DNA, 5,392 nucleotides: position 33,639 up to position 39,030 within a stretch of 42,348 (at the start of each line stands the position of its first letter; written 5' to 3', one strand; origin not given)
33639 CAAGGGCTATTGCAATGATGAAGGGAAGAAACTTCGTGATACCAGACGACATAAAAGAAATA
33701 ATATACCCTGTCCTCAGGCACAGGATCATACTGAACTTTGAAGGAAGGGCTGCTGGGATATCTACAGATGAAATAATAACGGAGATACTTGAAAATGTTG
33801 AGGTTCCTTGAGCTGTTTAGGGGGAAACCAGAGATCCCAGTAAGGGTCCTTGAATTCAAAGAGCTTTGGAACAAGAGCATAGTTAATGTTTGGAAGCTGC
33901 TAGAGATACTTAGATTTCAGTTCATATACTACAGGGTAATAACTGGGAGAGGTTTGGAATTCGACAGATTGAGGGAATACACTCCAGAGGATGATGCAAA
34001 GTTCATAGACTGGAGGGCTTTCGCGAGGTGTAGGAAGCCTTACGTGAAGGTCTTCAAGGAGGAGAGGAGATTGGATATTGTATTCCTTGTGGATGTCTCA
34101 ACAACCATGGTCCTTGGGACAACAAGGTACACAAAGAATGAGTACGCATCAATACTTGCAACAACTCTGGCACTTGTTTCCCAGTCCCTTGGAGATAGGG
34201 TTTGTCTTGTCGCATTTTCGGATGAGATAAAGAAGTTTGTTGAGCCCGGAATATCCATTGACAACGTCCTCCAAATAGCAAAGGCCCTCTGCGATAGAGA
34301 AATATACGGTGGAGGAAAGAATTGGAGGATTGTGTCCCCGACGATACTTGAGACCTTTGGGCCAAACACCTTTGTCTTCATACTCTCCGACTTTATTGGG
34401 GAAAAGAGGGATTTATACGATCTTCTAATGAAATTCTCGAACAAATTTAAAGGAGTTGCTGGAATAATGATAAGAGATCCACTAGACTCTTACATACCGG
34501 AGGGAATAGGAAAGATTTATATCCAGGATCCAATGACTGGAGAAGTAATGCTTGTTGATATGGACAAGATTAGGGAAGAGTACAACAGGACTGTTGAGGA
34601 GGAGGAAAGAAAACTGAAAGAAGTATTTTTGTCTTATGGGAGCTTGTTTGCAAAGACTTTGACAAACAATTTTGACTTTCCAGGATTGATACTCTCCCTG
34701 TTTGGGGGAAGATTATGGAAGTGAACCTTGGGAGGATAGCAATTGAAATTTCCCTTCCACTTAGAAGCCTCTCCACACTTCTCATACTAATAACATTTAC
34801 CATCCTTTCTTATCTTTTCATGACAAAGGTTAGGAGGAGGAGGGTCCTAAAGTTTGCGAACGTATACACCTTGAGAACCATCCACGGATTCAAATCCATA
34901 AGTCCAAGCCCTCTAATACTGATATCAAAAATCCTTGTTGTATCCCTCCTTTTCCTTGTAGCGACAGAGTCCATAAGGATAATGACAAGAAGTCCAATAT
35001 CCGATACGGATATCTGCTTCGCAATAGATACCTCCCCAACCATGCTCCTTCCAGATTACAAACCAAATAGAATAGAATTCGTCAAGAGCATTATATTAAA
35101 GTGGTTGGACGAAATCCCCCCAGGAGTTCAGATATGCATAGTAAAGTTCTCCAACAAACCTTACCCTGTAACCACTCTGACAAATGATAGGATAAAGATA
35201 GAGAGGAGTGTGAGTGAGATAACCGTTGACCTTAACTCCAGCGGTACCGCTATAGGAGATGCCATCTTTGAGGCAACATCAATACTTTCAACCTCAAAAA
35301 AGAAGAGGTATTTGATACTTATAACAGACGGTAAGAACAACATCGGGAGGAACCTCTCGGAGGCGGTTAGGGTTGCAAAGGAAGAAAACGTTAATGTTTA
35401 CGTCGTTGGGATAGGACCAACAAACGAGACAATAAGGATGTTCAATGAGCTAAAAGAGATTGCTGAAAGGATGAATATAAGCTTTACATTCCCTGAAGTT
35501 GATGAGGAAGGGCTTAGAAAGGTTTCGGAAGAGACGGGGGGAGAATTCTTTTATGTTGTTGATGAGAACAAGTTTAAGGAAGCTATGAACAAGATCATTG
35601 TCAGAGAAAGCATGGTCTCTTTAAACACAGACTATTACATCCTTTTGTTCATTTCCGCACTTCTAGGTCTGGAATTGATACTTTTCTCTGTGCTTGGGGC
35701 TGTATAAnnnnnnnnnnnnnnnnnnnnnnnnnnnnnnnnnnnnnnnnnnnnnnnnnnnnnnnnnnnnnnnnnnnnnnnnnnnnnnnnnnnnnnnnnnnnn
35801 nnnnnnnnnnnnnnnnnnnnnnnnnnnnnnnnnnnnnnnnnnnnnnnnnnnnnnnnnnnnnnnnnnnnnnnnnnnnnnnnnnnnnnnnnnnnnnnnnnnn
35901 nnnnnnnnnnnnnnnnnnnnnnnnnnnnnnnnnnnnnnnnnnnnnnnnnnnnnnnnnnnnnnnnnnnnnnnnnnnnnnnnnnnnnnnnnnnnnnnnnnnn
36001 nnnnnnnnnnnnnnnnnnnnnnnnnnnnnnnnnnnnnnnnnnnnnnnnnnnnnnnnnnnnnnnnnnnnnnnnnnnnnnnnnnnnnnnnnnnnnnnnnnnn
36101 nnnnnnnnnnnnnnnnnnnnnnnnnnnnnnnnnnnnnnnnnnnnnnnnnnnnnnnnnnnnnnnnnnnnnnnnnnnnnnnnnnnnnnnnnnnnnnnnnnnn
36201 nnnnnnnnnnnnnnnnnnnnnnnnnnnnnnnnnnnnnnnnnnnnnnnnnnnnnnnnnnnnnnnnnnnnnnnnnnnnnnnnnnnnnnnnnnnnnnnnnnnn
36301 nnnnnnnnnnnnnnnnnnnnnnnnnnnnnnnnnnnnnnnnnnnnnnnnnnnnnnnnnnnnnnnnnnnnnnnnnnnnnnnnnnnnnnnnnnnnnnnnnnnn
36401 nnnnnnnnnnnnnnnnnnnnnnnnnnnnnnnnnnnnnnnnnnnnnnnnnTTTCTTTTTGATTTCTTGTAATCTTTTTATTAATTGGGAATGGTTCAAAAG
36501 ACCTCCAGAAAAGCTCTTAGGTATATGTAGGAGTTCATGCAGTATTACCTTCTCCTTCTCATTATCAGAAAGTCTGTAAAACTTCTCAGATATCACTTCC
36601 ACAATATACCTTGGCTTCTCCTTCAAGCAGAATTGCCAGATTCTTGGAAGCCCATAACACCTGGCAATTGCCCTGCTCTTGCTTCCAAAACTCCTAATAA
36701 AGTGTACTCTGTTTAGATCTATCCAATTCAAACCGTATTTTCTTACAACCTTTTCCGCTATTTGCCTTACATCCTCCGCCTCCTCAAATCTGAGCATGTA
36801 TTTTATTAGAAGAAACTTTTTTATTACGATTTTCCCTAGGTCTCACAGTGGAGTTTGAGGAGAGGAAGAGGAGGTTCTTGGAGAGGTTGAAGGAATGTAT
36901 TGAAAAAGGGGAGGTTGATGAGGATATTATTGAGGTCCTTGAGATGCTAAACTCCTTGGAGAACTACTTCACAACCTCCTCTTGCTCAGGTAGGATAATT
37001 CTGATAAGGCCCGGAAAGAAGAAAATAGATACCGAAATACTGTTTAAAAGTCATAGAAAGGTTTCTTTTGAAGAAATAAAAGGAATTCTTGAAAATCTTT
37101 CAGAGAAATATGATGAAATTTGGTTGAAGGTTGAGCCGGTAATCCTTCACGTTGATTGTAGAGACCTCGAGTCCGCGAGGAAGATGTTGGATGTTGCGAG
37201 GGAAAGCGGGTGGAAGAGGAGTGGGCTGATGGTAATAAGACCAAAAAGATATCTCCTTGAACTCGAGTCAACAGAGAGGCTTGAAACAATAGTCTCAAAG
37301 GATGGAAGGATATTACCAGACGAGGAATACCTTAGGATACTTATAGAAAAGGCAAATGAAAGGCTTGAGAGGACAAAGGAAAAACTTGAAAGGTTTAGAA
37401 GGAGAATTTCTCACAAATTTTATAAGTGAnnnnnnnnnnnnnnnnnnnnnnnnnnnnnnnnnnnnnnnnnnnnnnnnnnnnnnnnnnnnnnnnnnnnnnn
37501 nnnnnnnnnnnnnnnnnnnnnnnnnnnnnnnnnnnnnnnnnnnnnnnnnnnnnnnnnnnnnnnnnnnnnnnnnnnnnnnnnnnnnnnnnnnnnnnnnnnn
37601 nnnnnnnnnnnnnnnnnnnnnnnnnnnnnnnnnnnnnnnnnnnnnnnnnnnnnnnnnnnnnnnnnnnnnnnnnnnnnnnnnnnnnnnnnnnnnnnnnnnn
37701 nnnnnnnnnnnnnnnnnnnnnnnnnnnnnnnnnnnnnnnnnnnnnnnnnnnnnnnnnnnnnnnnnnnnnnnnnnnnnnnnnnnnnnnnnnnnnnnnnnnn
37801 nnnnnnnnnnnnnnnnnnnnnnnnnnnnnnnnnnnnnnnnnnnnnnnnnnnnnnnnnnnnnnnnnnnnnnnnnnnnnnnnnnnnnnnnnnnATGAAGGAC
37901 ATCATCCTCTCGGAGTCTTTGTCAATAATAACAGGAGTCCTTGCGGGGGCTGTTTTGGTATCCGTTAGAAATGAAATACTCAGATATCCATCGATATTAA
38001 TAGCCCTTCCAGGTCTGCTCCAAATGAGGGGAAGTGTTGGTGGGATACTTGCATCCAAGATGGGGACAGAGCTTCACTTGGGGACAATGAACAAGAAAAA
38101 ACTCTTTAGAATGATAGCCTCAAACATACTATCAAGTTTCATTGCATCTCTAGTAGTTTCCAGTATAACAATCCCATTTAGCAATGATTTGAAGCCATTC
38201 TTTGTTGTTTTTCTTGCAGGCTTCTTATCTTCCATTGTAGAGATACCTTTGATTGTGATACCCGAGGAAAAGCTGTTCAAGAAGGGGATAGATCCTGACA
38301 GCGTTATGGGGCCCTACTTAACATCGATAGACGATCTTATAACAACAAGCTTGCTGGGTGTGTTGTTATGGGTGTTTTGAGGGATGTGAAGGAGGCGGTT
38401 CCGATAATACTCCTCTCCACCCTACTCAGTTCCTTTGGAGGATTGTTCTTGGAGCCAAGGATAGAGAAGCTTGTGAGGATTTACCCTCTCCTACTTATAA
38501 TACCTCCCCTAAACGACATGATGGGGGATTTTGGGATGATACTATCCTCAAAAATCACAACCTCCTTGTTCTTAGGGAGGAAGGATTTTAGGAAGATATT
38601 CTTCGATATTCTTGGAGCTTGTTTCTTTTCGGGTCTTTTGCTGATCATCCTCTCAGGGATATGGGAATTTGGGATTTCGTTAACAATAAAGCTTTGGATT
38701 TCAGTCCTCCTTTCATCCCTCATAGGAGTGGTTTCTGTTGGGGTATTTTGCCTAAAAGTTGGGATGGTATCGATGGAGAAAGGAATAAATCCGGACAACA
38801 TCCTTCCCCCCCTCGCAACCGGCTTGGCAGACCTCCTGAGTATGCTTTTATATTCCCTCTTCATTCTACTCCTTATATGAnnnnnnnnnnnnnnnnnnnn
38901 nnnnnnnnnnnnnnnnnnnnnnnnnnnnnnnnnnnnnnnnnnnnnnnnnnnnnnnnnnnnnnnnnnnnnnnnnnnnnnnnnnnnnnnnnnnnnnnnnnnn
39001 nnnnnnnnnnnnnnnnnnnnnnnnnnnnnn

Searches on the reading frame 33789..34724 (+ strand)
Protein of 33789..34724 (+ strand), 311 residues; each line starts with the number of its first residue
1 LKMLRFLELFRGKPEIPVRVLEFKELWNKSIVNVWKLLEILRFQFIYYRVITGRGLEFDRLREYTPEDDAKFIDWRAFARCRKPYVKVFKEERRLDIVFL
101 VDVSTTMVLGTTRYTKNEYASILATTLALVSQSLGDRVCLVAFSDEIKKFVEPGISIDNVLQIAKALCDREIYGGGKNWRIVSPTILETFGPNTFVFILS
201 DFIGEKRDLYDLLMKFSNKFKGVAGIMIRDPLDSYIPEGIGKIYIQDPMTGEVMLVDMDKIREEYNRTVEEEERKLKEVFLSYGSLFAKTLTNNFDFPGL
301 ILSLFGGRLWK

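Call 7: search_protein_families(library=pfam, proteins=[window:33789-34724:+], max_evalue=0.01)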
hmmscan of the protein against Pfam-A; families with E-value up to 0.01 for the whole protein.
window:33789-34724:+ (311 aa): 2 families
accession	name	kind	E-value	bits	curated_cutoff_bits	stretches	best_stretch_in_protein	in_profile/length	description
PF01882.25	DUF58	-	3.8e-37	128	23.4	1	61-274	2-215/216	Protein of unknown function DUF58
PF13519.12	VWA_2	-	2.9e-06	28.3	27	1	97-175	1-74/107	von Willebrand factor type A domain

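Call 52: search_protein_families(library=ncbifam, proteins=[window:33789-34724:+], max_evalue=0.00001)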
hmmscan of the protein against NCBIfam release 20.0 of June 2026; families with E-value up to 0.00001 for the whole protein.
window:33789-34724:+ (311 aa): 0 families

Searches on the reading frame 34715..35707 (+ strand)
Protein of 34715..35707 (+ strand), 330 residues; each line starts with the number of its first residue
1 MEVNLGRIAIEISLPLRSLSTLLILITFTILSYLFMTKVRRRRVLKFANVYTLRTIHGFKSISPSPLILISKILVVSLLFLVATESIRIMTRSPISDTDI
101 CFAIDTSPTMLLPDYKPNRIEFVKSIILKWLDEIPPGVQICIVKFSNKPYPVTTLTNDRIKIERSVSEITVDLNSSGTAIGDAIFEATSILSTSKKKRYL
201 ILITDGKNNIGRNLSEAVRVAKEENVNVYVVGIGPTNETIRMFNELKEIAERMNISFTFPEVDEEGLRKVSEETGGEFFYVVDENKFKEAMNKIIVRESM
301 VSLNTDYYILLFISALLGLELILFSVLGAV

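Call 7: search_protein_families(library=pfam, proteins=[window:34715-35707:+], max_evalue=0.01)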
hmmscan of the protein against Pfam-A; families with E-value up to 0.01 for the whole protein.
window:34715-35707:+ (330 aa): 4 families
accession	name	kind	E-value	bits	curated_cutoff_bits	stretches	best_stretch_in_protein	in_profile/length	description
PF00092.34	VWA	-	1.8e-19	71.1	23.8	1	99-269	1-170/174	von Willebrand factor type A domain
PF13519.12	VWA_2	-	5.6e-15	56.3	27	1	101-207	2-107/107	von Willebrand factor type A domain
PF13768.12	VWA_3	-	0.00027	21.4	27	1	99-252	2-148/155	von Willebrand factor type A domain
PF06707.17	DUF1194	-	0.0027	17.4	27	1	172-238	90-159/206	Protein of unknown function (DUF1194)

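Call 52: search_protein_families(library=ncbifam, proteins=[window:34715-35707:+], max_evalue=0.00001)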
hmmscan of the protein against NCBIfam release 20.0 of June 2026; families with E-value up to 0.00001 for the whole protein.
window:34715-35707:+ (330 aa): 4 families
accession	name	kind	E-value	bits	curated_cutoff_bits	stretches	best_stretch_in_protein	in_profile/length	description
NF010238.0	PRK13685.1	subfamily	2.7e-20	72.7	432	1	22-292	22-292/335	hypothetical protein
NF047508.1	VWA_BatA_Lepto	exception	1.7e-19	70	380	1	22-257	8-253/315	VWA domain-containing protein BatA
TIGR03436.1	acidobact_VWFA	subfamily_domain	2e-15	57.1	81.25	1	116-294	79-278/324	VWA domain-containing protein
NF047506.1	VWA_BatB_Lepto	exception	3.4e-13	49.4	350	1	21-214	9-204/324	VWA domain-containing protein BatB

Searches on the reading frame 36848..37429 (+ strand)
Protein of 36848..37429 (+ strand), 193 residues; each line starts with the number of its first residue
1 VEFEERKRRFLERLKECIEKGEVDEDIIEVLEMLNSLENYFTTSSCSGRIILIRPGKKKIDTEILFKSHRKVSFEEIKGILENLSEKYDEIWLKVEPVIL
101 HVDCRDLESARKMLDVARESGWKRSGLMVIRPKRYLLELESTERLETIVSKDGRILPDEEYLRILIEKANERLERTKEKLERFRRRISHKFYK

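Call 7: search_protein_families(library=pfam, proteins=[window:36848-37429:+], max_evalue=0.01)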
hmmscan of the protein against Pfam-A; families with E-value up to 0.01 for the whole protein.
window:36848-37429:+ (193 aa): 1 family
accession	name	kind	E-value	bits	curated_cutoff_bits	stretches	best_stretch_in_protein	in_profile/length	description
PF02676.19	TYW3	-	1.2e-52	178.8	27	1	5-188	1-210/211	Methyltransferase TYW3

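Call 52: search_protein_families(library=ncbifam, proteins=[window:36848-37429:+], max_evalue=0.00001)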
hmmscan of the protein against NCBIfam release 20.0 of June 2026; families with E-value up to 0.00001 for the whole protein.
window:36848-37429:+ (193 aa): 6 families
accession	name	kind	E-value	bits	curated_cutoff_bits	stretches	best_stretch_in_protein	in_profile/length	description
NF003267.0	PRK04235.1-6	equivalog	4.2e-63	212.7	190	1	1-188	1-188/196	hypothetical protein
NF047731.1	tRNAMtaseTaw3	equivalog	1.5e-53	181.3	200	1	5-186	2-184/185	tRNA(Phe) 7-((3-amino-3-carboxypropyl)-4-demethylwyosine(37)-N(4))-methyltransferase Taw3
NF003266.0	PRK04235.1-5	equivalog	1e-44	152.5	329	1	2-188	7-193/197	hypothetical protein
NF003265.0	PRK04235.1-4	equivalog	1.4e-43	149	286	1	3-188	2-190/194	hypothetical protein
NF003263.0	PRK04235.1-1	equivalog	3.7e-41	140.7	237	1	3-189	7-193/219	hypothetical protein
NF003264.0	PRK04235.1-2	equivalog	6.9e-40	136.8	344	1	7-186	4-182/206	hypothetical protein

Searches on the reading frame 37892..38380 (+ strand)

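Call 7: search_protein_families(library=pfam, proteins=[window:37892-38380:+], max_evalue=0.01)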
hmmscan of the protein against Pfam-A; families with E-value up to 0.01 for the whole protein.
window:37892-38380:+ (162 aa): 3 families
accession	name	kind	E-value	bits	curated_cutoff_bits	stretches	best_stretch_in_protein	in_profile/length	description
PF01769.21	MgtE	-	3.4e-16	60.1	27.6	1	40-155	2-122/125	Divalent cation transporter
PF02592.20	Vut_1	-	0.0073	17.1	27.2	1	63-122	92-150/152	Putative vitamin uptake transporter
PF07155.17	ECF-ribofla_trS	-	0.0077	16.7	26.7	0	45-123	85-161/172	ECF-type riboflavin transporter, S component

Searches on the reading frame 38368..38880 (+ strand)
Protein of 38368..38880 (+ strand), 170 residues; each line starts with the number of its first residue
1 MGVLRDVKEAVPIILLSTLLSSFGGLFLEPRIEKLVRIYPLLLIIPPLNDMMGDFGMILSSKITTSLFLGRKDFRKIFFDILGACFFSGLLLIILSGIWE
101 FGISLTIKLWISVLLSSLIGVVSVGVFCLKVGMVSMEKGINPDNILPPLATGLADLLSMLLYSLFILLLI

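Call 7: search_protein_families(library=pfam, proteins=[window:38368-38880:+], max_evalue=0.01)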
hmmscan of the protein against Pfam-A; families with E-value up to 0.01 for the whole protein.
window:38368-38880:+ (170 aa): 1 family
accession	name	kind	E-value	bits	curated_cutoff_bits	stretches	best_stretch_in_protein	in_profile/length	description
PF01769.21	MgtE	-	3.7e-13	50.3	27.6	1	45-164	1-124/125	Divalent cation transporter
